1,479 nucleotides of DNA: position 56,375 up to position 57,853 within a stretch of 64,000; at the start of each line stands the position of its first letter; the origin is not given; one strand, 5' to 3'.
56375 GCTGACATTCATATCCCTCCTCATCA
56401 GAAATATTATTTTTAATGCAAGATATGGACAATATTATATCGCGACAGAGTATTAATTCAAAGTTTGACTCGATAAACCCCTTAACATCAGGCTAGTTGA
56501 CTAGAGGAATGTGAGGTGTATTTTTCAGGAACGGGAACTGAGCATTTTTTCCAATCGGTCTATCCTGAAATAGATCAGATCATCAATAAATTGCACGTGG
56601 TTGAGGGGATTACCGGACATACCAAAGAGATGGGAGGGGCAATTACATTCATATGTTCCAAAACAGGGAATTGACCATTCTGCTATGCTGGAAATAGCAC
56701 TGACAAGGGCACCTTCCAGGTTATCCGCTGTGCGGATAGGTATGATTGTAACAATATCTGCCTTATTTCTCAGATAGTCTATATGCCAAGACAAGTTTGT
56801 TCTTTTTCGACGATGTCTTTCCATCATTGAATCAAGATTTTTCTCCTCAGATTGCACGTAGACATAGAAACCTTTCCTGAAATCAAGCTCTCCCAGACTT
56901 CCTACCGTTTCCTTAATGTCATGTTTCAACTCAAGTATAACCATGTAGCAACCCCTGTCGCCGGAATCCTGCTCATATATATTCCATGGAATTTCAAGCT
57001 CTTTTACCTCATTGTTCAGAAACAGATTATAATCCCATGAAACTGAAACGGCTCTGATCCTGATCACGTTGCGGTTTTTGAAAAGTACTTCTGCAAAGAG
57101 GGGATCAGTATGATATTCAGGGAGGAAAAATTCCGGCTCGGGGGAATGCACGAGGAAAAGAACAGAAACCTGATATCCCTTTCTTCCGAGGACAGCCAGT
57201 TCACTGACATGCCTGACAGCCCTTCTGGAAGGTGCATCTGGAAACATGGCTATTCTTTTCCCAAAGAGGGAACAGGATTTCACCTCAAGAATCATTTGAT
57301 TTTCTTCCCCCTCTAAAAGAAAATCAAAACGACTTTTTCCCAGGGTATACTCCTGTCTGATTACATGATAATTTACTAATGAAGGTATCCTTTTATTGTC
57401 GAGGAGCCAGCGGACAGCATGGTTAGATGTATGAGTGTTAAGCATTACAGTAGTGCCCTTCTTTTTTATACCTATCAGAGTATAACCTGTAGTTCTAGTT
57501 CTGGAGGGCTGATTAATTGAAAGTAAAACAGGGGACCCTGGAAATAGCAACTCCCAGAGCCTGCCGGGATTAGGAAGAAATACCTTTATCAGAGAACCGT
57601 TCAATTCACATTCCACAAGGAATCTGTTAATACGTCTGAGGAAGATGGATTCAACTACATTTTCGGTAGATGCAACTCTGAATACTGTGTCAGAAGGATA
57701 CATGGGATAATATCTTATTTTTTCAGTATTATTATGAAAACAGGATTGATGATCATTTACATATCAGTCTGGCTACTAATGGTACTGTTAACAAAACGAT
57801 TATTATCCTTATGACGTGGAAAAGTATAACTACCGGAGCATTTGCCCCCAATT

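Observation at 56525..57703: SfsA fused to a DUF123 (GIY-YIG-superfamily) domain: a two-nuclease-fold protein next to the encapsulin operon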

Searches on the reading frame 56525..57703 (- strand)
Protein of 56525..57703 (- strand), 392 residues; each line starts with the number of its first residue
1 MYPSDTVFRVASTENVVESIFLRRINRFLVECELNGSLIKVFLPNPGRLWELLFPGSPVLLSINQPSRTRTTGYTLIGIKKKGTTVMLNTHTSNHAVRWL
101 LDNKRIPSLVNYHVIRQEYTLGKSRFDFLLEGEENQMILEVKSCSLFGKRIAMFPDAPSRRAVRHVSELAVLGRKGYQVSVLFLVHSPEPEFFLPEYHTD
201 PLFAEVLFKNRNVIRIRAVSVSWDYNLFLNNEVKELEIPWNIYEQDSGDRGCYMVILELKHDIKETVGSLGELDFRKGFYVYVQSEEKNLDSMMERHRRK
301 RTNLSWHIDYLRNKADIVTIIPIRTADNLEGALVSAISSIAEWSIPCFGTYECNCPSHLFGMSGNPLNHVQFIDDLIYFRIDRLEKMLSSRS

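Call 3: search_protein_families(library=pfam, proteins=[window:56525-57703:-], max_evalue=0.01)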
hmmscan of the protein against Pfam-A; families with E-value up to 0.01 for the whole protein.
window:56525-57703:- (392 aa): 3 families
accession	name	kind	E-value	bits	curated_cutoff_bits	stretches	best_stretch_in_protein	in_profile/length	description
PF03749.19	SfsA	-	6.9e-33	113.8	22.8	1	92-222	2-133/138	Sugar fermentation stimulation protein RE domain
PF17746.7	SfsA_N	-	1e-18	67.6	25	1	22-87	1-62/63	SfsA N-terminal OB domain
PF01986.22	DUF123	-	1.1e-14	55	25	1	274-360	2-94/95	Domain of unknown function DUF123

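Call 4: search_protein_families(library=ncbifam, proteins=[window:56525-57703:-], max_evalue=0.01)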
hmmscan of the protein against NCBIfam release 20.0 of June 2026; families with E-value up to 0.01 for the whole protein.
window:56525-57703:- (392 aa): 1 family
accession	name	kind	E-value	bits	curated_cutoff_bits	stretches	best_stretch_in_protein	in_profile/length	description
TIGR00230.1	sfsA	equivalog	5.3e-46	156.9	126.45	1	12-225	6-220/234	DNA/RNA nuclease SfsA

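Call 5: find_homologous_proteins(query=window:56525-57703:-, max_evalue=0.001)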
Query window:56525-57703:- (392 aa): 2465 proteins with E <= 0.001 among 5544 candidates; the best 120 are listed.
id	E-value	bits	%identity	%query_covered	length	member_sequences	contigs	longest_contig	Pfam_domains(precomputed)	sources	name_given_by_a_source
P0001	9.6e-241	817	90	100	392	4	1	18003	PF01986.23,PF03749.20,PF17746.8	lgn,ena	-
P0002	8.9e-171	586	64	99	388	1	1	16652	PF01986.23,PF03749.20,PF17746.8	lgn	-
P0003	2.8e-165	568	63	99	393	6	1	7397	PF01986.23,PF03749.20,PF17746.8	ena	-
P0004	1.7e-150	520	59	97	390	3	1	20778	PF01986.23,PF03749.20,PF17746.8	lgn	-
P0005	3.3e-150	519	88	65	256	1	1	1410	PF01986.23,PF03749.20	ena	-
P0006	5.8e-150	518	59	97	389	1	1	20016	PF01986.23,PF03749.20,PF17746.8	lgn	-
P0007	1.4e-148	513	59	97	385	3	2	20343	PF01986.23,PF03749.20,PF17746.8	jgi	jgi:sugar fermentation stimulation protein A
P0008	4.2e-141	489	55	97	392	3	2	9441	PF01986.23,PF03749.20,PF17746.8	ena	-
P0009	1.8e-120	421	50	96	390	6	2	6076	PF01986.23,PF03749.20,PF17746.8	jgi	jgi:sugar fermentation stimulation protein A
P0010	6.6e-120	419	50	93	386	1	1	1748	PF01986.23,PF03749.20,PF17746.8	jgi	-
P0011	1.8e-119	417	50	97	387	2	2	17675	PF01986.23,PF03749.20,PF17746.8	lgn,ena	-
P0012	7.6e-119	415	49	95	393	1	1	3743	PF01986.23,PF03749.20,PF17746.8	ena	-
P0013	1.0e-118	415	47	95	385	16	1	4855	PF01986.23,PF03749.20,PF17746.8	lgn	-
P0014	1.3e-118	415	50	95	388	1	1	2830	PF01986.23,PF03749.20,PF17746.8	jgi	-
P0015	2.1e-118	414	47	97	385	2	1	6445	PF01986.23,PF03749.20,PF17746.8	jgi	jgi:sugar fermentation stimulation protein A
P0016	9.4e-118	412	49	96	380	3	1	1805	PF01986.23,PF03749.20,PF17746.8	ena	-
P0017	2.1e-117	411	50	94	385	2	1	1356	PF01986.23,PF03749.20,PF17746.8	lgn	-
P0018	5.6e-117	409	49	96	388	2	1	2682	PF01986.23,PF03749.20,PF17746.8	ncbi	-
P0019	6.1e-117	409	47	95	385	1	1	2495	PF01986.23,PF03749.20,PF17746.8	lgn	-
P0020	6.5e-117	409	50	94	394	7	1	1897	PF01986.23,PF03749.20,PF17746.8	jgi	-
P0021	9.1e-117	409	47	98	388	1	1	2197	PF01986.23,PF03749.20,PF17746.8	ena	-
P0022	1.2e-116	408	48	95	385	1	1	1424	PF01986.23,PF03749.20,PF17746.8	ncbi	-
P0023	1.3e-116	408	49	98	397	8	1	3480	PF01986.23,PF03749.20,PF17746.8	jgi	jgi:sugar fermentation stimulation protein A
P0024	1.7e-116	408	49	96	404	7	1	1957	PF01986.23,PF03749.20,PF17746.8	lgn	-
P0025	1.8e-116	408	51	94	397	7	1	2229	PF01986.23,PF03749.20,PF17746.8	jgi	-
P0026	2.0e-116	407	47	97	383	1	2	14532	PF01986.23,PF03749.20,PF17746.8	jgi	jgi:sugar fermentation stimulation protein A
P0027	2.0e-116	407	48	96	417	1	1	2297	PF01986.23,PF03749.20,PF17746.8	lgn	-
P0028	2.2e-116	407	49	95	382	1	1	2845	PF01986.23,PF03749.20,PF17746.8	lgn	-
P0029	2.7e-116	407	47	95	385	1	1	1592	PF01986.23,PF03749.20,PF17746.8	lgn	-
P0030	3.1e-116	407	47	96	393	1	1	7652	PF01986.23,PF03749.20,PF17746.8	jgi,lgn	-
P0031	3.2e-116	407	49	95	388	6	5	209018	PF01986.23,PF03749.20,PF17746.8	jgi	jgi:sugar fermentation stimulation protein A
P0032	4.4e-116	406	48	96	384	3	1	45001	PF01986.23,PF03749.20,PF17746.8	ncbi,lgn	-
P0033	4.4e-116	406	47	95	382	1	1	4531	PF01986.23,PF03749.20,PF17746.8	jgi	jgi:sugar fermentation stimulation protein A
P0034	5.4e-116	406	48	95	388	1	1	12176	PF01986.23,PF03749.20,PF17746.8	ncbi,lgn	-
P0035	5.5e-116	406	49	96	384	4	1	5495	PF01986.23,PF03749.20,PF17746.8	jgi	jgi:sugar fermentation stimulation protein A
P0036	1.0e-115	405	47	95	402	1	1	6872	PF01986.23,PF03749.20,PF17746.8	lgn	-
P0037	1.3e-115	405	48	94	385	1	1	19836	PF01986.23,PF03749.20,PF17746.8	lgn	-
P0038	1.3e-115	405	49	95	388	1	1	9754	PF01986.23,PF03749.20,PF17746.8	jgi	jgi:sugar fermentation stimulation protein A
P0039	1.5e-115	405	48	94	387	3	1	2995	PF01986.23,PF03749.20,PF17746.8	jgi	jgi:sugar fermentation stimulation protein A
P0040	1.7e-115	404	48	95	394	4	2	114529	PF01986.23,PF03749.20,PF17746.8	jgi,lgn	-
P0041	2.4e-115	404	50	94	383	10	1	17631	PF01986.23,PF03749.20,PF17746.8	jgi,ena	-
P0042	3.8e-115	403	45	96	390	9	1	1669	PF01986.23,PF03749.20,PF17746.8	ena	-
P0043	3.9e-115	403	50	95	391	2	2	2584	PF01986.23,PF03749.20,PF17746.8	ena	-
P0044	5.1e-115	403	47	94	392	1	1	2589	PF01986.23,PF03749.20,PF17746.8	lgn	-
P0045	5.3e-115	403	48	97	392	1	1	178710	PF01986.23,PF03749.20,PF17746.8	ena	-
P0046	6.0e-115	403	50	95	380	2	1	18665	PF01986.23,PF03749.20,PF17746.8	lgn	-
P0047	6.8e-115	402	49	95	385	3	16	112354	PF01986.23,PF03749.20,PF17746.8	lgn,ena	-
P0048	8.8e-115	402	49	94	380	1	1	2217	PF01986.23,PF03749.20,PF17746.8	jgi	-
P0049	1.3e-114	401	48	95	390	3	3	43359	PF01986.23,PF03749.20,PF17746.8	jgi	-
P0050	1.5e-114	401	50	95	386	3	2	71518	PF01986.23,PF03749.20,PF17746.8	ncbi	-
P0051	1.8e-114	401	50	94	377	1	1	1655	PF01986.23,PF03749.20,PF17746.8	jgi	jgi:sugar fermentation stimulation protein A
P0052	2.1e-114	401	47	94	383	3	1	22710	PF01986.23,PF03749.20,PF17746.8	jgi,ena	-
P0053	2.3e-114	401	48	96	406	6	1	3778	PF01986.23,PF03749.20,PF17746.8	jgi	-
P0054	2.4e-114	401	49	95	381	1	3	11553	PF01986.23,PF03749.20,PF17746.8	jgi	jgi:sugar fermentation stimulation protein A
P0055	3.0e-114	400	47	96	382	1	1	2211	PF01986.23,PF03749.20,PF17746.8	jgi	jgi:sugar fermentation stimulation protein A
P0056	3.8e-114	400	48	94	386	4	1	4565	PF01986.23,PF03749.20,PF17746.8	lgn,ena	-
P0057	4.9e-114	400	48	94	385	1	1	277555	PF01986.23,PF03749.20,PF17746.8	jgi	-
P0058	5.1e-114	400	46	95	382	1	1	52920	PF01986.23,PF03749.20,PF17746.8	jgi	jgi:sugar fermentation stimulation protein A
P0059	6.5e-114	399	46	95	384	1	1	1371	PF01986.23,PF03749.20,PF17746.8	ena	-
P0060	7.2e-114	399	47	94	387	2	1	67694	PF01986.23,PF03749.20,PF17746.8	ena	-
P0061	7.3e-114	399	48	97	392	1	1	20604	PF01986.23,PF03749.20,PF17746.8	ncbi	-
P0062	8.8e-114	399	47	93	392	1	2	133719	PF01986.23,PF03749.20,PF17746.8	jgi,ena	-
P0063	9.2e-114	399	48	96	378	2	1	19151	PF01986.23,PF03749.20,PF17746.8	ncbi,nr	ncbi:MAG: DNA/RNA nuclease SfsA [Nitrospirae bacterium]|nr:DNA/RNA nuclease SfsA [Nitrospirota bacte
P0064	9.3e-114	399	48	95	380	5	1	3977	PF01986.23,PF03749.20,PF17746.8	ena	-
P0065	1.0e-113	399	47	96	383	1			PF01986.23,PF03749.20,PF17746.8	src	-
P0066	1.1e-113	398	47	97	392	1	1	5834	PF01986.23,PF03749.20,PF17746.8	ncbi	-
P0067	1.3e-113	398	48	95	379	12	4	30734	PF01986.23,PF03749.20,PF17746.8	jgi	jgi:sugar fermentation stimulation protein A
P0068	1.4e-113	398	48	95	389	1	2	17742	PF01986.23,PF03749.20,PF17746.8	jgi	-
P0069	1.4e-113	398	48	96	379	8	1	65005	PF01986.23,PF03749.20,PF17746.8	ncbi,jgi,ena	-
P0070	1.4e-113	398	47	99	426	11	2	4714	PF01986.23,PF03749.20,PF17746.8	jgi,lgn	-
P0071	1.5e-113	398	45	96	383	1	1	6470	PF01986.23,PF03749.20,PF17746.8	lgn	-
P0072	1.5e-113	398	47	96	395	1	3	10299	PF01986.23,PF03749.20,PF17746.8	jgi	jgi:sugar fermentation stimulation protein A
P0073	1.5e-113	398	47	96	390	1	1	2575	PF01986.23,PF03749.20,PF17746.8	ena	-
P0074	1.5e-113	398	46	96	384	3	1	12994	PF01986.23,PF03749.20,PF17746.8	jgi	jgi:sugar fermentation stimulation protein A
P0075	1.5e-113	398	44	96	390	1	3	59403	PF01986.23,PF03749.20,PF17746.8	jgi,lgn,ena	-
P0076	1.6e-113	398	47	96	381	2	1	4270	PF01986.23,PF03749.20,PF17746.8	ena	-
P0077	2.0e-113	398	46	94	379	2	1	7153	PF01986.23,PF03749.20,PF17746.8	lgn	-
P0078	3.6e-113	397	47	96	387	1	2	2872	PF01986.23,PF03749.20,PF17746.8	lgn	-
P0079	3.7e-113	397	46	96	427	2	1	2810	PF01986.23,PF03749.20,PF17746.8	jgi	jgi:sugar fermentation stimulation protein A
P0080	4.0e-113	397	46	95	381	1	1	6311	PF01986.23,PF03749.20,PF17746.8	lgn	-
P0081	4.1e-113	397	48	94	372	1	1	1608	PF01986.23,PF03749.20,PF17746.8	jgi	jgi:sugar fermentation stimulation protein A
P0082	5.1e-113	396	46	97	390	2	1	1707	PF01986.23,PF03749.20,PF17746.8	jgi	jgi:sugar fermentation stimulation protein A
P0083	5.7e-113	396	46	97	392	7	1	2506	PF01986.23,PF03749.20,PF17746.8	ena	-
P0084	6.5e-113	396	46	94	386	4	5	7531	PF01986.23,PF03749.20,PF17746.8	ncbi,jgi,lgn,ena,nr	ncbi:MAG: DNA/RNA nuclease SfsA [Syntrophobacterales bacterium]|nr:DNA/RNA nuclease SfsA [Syntrophob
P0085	6.5e-113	396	46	95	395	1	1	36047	PF01986.23,PF03749.20,PF17746.8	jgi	-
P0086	7.5e-113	396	49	94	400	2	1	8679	PF01986.23,PF03749.20,PF17746.8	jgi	jgi:sugar fermentation stimulation protein A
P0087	9.0e-113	395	49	93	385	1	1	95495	PF01986.23,PF03749.20,PF17746.8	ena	-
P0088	9.2e-113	395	47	96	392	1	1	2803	PF01986.23,PF03749.20,PF17746.8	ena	-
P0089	9.9e-113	395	49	97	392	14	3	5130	PF01986.23,PF03749.20,PF17746.8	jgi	jgi:sugar fermentation stimulation protein A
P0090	1.1e-112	395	46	94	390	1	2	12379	PF01986.23,PF03749.20,PF17746.8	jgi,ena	-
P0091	1.1e-112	395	45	96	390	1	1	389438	PF01986.23,PF03749.20,PF17746.8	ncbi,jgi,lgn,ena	ncbi:MAG: DNA/RNA nuclease SfsA [Syntrophales bacterium]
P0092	1.1e-112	395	47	96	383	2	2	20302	PF01986.23,PF03749.20,PF17746.8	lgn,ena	-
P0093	1.2e-112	395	48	95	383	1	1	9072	PF01986.23,PF03749.20,PF17746.8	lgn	-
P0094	1.2e-112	395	46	96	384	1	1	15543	PF01986.23,PF03749.20,PF17746.8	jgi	jgi:sugar fermentation stimulation protein A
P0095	1.3e-112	395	46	96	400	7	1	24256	PF01986.23,PF03749.20,PF17746.8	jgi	jgi:sugar fermentation stimulation protein A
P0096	1.4e-112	395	45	98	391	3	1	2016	PF01986.23,PF03749.20,PF17746.8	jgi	jgi:sugar fermentation stimulation protein A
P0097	1.6e-112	395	47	97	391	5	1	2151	PF01986.23,PF03749.20,PF17746.8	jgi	-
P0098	1.7e-112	395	47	94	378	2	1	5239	PF01986.23,PF03749.20,PF17746.8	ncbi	ncbi:MAG: DNA/RNA nuclease SfsA [Thermodesulfovibrionales bacterium]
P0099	1.7e-112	395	47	97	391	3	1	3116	PF01986.23,PF03749.20,PF17746.8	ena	-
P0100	1.7e-112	394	47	94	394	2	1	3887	PF01986.23,PF03749.20,PF17746.8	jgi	-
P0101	1.8e-112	394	49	92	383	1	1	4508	PF01986.23,PF03749.20,PF17746.8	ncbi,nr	ncbi:MAG: DNA/RNA nuclease SfsA [Syntrophales bacterium]|nr:DNA/RNA nuclease SfsA [Syntrophales bact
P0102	2.7e-112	394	46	96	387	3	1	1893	PF01986.23,PF03749.20,PF17746.8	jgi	jgi:sugar fermentation stimulation protein A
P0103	2.8e-112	394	47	96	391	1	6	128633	PF01986.23,PF03749.20,PF17746.8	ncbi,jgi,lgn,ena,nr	ncbi:MAG TPA: DNA/RNA nuclease SfsA [Nitrospirota bacterium]|nr:DNA/RNA nuclease SfsA [Nitrospirota 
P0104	3.8e-112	393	46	95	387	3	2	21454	PF01986.23,PF03749.20,PF17746.8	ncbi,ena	-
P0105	3.9e-112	393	46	96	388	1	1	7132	PF01986.23,PF03749.20,PF17746.8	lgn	-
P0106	4.2e-112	393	47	94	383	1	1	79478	PF01986.23,PF03749.20,PF17746.8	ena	-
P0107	4.3e-112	393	45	98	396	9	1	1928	PF01986.23,PF03749.20,PF17746.8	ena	-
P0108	5.1e-112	393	47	95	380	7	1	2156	PF01986.23,PF03749.20,PF17746.8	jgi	-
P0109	5.2e-112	393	46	98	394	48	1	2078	PF01986.23,PF03749.20,PF17746.8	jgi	jgi:sugar fermentation stimulation protein A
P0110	6.0e-112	393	47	96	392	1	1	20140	PF01986.23,PF03749.20,PF17746.8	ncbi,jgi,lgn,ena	-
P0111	6.4e-112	393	45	99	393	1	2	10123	PF01986.23,PF03749.20,PF17746.8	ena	-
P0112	7.1e-112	392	49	94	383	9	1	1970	PF01986.23,PF03749.20,PF17746.8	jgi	jgi:sugar fermentation stimulation protein A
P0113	7.4e-112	392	48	96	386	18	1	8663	PF01986.23,PF03749.20,PF17746.8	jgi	jgi:sugar fermentation stimulation protein A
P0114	7.9e-112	392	48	95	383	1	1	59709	PF01986.23,PF03749.20,PF17746.8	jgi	jgi:sugar fermentation stimulation protein A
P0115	8.2e-112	392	48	94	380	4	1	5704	PF01986.23,PF03749.20,PF17746.8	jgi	-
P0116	9.0e-112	392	48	94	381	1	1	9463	PF01986.23,PF03749.20,PF17746.8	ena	-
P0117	1.0e-111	392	45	96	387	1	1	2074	PF01986.23,PF03749.20,PF17746.8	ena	-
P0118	1.1e-111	392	48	95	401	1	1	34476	PF01986.23,PF03749.20,PF17746.8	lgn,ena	-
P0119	1.3e-111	392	47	96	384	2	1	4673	PF01986.23,PF03749.20,PF17746.8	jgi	jgi:sugar fermentation stimulation protein A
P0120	1.3e-111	392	46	97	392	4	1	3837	PF01986.23,PF03749.20,PF17746.8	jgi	jgi:sugar fermentation stimulation protein A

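Call 13: search_protein_representatives(protein=window:56525-57703:-)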
Query: 392 residues. Proteins with E-value up to 0.001 (for the whole library): 6493; up to 1e-10: 2644; up to 1e-30: 294. The best 150 are listed.
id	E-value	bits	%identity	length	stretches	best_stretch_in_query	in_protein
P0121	1.5e-108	379.8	44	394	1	7-388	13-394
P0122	1.2e-106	373.6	47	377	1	20-381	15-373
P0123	1.5e-98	347.0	40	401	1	16-389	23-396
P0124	7.0e-98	344.7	44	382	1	15-386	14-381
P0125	1.1e-93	330.9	42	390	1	10-383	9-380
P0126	1.6e-91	323.8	42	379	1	17-386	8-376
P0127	2.8e-91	323.0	42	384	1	19-385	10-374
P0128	5.6e-91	322.0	40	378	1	17-385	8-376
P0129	9.4e-91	321.3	42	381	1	15-384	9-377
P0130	1.2e-90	320.9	42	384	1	17-385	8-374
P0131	9.4e-90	318.0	39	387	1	16-385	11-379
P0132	1.3e-89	317.5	48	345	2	146-388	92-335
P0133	2.6e-89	316.5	44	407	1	20-390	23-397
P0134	1.6e-88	313.9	41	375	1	17-383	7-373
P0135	1.7e-88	313.9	45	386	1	18-372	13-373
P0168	1.6e-72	261.3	41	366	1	6-389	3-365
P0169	5.5e-72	259.5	48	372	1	6-257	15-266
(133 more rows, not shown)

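Call 18: find_encoding_contigs(protein=P0001, flank=10000, max_places=3)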
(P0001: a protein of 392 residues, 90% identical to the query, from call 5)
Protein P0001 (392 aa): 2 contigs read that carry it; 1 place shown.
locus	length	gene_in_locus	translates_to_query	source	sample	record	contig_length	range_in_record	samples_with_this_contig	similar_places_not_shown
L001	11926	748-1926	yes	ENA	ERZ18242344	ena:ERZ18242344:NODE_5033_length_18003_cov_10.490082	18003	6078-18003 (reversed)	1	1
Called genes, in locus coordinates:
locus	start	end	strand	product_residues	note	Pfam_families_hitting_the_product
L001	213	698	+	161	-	PF05145:AbrB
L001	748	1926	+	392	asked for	PF17746:SfsA_N, PF03749:SfsA, PF01986:DUF123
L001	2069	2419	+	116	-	PF22277:EncFtn-like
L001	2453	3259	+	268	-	PF04454:Linocin_M18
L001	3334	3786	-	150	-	PF12801:Fer4_5 (weak)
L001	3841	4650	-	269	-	PF00582:Usp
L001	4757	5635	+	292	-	PF03279:Lip_A_acyltrans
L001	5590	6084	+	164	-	-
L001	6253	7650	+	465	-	PF00654:Voltage_CLC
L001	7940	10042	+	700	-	PF01734:Patatin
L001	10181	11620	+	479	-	PF00587:tRNA-synt_2b, PF03129:HGTP_anticodon, PF09180:ProRS-C_1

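Call 19: find_encoding_contigs(protein=P0002, flank=8000, max_places=3)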
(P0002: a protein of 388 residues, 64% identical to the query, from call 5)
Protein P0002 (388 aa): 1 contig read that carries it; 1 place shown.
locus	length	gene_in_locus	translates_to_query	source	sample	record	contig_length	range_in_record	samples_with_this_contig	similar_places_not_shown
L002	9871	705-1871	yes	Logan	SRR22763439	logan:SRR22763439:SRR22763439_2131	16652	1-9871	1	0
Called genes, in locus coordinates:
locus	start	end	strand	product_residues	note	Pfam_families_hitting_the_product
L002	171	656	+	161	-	PF05145:AbrB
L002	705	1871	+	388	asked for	PF17746:SfsA_N, PF03749:SfsA, PF01986:DUF123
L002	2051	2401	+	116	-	PF22277:EncFtn-like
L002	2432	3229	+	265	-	PF04454:Linocin_M18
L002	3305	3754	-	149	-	PF12801:Fer4_5 (weak)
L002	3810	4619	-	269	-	PF00582:Usp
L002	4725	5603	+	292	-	PF03279:Lip_A_acyltrans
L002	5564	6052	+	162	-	-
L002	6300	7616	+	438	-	PF00654:Voltage_CLC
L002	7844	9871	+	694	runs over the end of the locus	PF01734:Patatin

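Call 20: find_encoding_contigs(protein=P0004, flank=8000, max_places=2)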
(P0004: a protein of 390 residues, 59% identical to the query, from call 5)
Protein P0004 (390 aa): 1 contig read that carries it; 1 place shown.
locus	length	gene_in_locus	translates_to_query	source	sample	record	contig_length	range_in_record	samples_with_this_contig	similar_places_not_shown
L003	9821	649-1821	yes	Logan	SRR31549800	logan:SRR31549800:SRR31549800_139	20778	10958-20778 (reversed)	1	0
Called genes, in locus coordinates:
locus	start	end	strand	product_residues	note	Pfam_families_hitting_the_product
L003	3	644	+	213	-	?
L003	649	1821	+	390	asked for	PF17746:SfsA_N, PF03749:SfsA, PF01986:DUF123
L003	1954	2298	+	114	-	PF22277:EncFtn-like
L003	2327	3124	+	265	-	PF04454:Linocin_M18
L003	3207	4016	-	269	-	PF00582:Usp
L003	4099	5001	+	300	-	PF03279:Lip_A_acyltrans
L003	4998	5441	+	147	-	-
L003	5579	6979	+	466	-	PF00654:Voltage_CLC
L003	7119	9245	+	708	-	PF01734:Patatin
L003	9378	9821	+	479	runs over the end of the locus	PF00587:tRNA-synt_2b, PF03129:HGTP_anticodon, PF09180:ProRS-C_1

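Call 21: find_encoding_contigs(protein=P0008, flank=8000, max_places=2)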
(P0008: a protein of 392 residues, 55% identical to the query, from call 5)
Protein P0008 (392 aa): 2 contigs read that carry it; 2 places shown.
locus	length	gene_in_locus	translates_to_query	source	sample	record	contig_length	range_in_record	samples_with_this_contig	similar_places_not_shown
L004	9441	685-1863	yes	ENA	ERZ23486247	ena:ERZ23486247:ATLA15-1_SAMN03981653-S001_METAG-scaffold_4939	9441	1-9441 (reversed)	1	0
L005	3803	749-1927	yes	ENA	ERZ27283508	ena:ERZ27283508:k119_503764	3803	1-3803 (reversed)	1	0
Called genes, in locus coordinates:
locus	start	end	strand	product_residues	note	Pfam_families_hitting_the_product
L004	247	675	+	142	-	PF05145:AbrB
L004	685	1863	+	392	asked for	PF17746:SfsA_N, PF03749:SfsA, PF01986:DUF123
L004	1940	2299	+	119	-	PF22277:EncFtn-like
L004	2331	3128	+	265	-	PF04454:Linocin_M18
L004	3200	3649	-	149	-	PF12801:Fer4_5 (weak)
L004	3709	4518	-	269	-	PF00582:Usp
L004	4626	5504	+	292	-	PF03279:Lip_A_acyltrans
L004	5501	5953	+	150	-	-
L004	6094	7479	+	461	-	PF00654:Voltage_CLC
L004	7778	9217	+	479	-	PF00587:tRNA-synt_2b, PF03129:HGTP_anticodon, PF09180:ProRS-C_1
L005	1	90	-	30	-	?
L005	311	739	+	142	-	PF05145:AbrB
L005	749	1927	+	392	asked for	PF17746:SfsA_N, PF03749:SfsA, PF01986:DUF123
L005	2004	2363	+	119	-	PF22277:EncFtn-like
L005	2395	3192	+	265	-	PF04454:Linocin_M18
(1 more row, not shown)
